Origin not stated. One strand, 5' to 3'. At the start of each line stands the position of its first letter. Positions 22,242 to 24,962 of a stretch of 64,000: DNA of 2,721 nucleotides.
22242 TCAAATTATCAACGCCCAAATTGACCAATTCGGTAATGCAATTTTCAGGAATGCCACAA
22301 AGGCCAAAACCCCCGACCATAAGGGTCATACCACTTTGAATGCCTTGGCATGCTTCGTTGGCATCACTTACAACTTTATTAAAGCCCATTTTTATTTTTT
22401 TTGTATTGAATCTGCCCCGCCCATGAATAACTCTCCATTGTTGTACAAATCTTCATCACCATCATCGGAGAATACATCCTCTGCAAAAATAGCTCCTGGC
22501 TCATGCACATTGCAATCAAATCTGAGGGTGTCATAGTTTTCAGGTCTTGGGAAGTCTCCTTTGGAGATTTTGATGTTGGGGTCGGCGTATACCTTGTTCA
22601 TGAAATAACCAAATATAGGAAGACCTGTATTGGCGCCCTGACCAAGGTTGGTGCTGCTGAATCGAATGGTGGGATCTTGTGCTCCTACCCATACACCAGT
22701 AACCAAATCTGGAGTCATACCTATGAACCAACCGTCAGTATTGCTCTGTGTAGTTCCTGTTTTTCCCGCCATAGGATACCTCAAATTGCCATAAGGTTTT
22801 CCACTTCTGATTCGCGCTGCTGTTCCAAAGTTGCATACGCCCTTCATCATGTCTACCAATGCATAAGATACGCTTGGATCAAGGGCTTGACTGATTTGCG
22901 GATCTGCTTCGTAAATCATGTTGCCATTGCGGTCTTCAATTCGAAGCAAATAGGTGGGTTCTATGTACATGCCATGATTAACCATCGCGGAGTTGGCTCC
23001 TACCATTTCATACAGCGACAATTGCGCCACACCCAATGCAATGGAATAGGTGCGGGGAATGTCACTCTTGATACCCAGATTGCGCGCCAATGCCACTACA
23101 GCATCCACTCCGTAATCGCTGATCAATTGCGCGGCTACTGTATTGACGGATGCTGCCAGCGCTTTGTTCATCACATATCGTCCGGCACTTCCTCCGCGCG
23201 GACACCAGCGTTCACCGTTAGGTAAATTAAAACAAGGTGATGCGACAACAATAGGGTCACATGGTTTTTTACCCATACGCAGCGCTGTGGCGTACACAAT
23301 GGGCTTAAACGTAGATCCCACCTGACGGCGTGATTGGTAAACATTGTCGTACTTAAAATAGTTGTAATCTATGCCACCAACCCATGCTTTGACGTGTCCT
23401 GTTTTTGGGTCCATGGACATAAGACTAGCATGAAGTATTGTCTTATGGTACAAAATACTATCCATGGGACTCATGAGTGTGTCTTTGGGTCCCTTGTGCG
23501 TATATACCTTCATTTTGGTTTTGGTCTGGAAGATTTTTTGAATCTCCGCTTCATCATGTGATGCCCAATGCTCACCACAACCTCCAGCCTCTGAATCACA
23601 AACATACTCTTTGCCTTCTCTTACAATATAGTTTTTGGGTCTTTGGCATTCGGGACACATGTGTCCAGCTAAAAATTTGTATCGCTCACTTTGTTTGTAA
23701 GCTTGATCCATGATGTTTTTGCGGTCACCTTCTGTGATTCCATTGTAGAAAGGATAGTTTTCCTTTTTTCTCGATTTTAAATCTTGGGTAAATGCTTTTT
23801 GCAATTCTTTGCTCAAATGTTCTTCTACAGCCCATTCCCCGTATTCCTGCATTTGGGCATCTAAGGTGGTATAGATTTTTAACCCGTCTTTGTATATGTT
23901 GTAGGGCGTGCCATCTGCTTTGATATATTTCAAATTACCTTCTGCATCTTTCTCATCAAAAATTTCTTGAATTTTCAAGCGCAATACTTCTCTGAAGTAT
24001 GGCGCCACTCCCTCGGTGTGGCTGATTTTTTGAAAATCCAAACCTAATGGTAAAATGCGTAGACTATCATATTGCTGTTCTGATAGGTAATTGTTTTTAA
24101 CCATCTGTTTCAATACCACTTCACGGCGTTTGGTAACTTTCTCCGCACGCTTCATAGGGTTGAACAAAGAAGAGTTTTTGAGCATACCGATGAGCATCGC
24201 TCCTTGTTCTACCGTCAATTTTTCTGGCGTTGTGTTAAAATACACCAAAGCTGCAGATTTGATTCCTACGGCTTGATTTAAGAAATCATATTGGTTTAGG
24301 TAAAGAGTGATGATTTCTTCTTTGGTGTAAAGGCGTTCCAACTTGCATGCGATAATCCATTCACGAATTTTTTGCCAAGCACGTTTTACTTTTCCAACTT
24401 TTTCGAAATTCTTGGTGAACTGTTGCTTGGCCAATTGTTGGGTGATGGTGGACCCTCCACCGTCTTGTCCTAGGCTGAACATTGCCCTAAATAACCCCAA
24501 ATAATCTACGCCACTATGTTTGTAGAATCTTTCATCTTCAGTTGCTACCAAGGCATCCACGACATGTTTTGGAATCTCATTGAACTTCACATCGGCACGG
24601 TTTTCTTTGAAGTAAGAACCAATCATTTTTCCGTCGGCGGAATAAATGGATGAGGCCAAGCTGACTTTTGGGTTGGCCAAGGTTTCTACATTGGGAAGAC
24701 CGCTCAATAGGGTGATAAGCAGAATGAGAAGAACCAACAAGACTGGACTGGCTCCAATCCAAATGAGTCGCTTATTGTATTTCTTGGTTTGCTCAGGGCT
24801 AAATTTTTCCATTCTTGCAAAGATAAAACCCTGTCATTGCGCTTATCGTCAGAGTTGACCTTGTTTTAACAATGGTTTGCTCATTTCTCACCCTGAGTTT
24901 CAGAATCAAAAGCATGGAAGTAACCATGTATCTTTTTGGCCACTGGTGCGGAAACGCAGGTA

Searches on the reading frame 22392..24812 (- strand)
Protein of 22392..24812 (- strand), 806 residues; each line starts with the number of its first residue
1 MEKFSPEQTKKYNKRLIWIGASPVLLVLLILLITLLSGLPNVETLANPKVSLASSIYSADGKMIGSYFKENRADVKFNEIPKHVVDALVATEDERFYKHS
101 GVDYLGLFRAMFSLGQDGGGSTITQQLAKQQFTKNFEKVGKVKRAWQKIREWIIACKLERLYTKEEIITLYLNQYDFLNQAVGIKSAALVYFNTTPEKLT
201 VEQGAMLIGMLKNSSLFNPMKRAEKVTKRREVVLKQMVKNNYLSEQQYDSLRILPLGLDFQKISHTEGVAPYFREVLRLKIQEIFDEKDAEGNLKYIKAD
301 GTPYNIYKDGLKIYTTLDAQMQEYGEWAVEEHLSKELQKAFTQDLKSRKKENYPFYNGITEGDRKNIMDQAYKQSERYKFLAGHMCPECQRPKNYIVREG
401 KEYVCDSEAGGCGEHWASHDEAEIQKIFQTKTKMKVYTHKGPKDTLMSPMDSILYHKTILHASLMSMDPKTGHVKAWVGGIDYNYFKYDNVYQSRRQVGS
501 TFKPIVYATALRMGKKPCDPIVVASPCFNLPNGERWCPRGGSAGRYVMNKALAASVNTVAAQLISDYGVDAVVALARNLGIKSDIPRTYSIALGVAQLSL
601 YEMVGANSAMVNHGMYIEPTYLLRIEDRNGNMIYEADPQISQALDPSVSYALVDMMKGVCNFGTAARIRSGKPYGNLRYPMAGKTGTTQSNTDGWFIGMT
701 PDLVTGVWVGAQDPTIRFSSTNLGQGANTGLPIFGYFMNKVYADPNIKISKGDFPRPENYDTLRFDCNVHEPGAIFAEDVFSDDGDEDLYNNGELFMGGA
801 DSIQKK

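Call 52: search_protein_families(library=pfam, max_evalue=0.001, proteins=[window:22392-24812:-])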
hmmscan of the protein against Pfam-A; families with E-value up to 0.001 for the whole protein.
window:22392-24812:- (806 aa): 2 families
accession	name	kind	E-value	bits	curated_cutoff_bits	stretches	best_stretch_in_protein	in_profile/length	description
PF00912.28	Transgly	-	3.8e-54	183.2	27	1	61-237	2-177/178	Transglycosylase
PF00905.27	Transpeptidase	-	3.9e-20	72.7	22.1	1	465-702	4-267/299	Penicillin binding protein transpeptidase domain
